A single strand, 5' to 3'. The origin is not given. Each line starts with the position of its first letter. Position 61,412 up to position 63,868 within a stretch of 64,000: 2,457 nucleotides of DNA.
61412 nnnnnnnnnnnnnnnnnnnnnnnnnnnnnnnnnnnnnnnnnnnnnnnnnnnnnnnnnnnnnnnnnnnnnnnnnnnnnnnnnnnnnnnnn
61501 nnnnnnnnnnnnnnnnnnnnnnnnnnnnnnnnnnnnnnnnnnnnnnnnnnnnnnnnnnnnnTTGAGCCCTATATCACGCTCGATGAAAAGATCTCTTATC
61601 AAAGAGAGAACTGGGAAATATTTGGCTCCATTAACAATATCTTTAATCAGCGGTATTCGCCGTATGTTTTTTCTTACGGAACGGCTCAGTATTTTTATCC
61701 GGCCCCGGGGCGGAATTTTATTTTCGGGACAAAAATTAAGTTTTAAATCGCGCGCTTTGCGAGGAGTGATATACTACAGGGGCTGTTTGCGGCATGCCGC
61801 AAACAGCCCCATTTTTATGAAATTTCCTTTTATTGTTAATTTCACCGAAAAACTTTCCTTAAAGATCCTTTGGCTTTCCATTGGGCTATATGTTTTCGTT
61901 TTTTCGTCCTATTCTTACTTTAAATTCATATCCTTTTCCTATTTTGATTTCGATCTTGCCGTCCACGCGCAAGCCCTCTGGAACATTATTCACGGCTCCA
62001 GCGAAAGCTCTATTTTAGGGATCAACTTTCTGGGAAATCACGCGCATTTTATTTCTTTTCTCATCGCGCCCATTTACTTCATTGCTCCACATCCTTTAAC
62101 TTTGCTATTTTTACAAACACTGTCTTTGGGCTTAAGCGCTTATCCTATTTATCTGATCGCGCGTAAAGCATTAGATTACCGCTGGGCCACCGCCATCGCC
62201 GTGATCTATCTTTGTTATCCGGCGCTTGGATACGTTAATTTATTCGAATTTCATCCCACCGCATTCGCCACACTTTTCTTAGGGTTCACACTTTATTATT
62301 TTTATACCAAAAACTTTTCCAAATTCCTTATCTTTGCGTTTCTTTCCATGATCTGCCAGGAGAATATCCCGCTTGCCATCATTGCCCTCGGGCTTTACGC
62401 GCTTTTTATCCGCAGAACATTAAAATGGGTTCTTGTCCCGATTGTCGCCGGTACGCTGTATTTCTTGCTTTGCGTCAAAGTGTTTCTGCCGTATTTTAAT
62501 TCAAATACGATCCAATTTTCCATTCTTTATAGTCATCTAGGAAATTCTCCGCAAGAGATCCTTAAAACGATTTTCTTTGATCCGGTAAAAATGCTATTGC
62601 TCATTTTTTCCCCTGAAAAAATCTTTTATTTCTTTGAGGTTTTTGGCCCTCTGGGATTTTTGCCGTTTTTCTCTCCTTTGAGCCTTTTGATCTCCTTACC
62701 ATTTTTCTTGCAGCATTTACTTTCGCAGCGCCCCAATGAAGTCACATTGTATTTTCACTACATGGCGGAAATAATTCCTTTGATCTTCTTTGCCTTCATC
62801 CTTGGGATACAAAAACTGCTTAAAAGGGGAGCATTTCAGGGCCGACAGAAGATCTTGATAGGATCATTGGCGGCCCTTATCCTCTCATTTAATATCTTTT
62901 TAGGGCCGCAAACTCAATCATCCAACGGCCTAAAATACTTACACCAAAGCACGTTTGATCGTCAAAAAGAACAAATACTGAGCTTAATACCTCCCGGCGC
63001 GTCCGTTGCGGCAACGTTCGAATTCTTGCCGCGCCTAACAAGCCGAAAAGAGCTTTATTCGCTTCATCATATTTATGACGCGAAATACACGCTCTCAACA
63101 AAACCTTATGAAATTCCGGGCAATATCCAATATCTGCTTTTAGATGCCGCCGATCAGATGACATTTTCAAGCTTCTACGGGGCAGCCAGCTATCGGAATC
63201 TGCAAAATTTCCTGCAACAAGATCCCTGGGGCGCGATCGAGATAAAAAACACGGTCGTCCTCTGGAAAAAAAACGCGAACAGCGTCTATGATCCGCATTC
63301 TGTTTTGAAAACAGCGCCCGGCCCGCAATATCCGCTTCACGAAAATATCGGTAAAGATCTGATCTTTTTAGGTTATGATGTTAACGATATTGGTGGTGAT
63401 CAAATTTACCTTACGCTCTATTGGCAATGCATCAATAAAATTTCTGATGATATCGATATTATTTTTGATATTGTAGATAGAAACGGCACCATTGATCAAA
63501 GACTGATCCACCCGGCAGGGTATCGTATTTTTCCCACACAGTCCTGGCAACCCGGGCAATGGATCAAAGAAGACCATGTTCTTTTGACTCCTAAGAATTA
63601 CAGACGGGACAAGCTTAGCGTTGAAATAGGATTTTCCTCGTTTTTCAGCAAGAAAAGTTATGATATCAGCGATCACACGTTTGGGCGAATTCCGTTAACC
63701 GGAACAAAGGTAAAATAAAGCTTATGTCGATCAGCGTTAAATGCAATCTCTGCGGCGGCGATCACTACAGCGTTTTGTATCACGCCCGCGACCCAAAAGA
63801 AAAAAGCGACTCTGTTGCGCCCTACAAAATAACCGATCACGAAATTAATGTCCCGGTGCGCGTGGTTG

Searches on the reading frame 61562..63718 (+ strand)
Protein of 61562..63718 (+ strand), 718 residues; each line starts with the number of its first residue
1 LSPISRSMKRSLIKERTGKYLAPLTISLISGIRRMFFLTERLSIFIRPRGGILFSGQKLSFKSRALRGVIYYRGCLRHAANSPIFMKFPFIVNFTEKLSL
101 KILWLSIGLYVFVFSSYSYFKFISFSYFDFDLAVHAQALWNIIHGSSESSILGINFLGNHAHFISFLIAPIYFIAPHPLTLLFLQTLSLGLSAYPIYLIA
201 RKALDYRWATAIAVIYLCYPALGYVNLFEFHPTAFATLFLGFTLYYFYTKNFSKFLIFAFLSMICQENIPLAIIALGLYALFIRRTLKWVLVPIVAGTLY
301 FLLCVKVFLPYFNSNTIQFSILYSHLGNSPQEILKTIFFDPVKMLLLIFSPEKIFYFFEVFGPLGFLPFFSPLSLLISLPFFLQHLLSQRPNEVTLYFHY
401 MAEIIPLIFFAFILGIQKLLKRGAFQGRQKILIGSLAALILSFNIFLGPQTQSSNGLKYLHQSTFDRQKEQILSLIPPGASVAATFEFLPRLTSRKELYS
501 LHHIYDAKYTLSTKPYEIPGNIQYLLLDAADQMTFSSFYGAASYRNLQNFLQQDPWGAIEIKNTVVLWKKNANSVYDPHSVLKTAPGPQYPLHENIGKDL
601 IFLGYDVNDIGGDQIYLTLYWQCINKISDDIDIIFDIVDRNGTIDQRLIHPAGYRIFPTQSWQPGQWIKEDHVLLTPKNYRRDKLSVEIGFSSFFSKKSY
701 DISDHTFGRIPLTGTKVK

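Call 27: search_protein_families(library=pfam, proteins=[window:61562-63718:+], max_evalue=0.001)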
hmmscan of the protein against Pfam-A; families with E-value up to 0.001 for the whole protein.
window:61562-63718:+ (718 aa): 1 family
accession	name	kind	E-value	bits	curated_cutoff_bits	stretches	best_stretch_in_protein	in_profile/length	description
PF09852.15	DUF2079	-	1.3e-62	212.9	28.2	1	125-536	5-430/459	Predicted membrane protein (DUF2079)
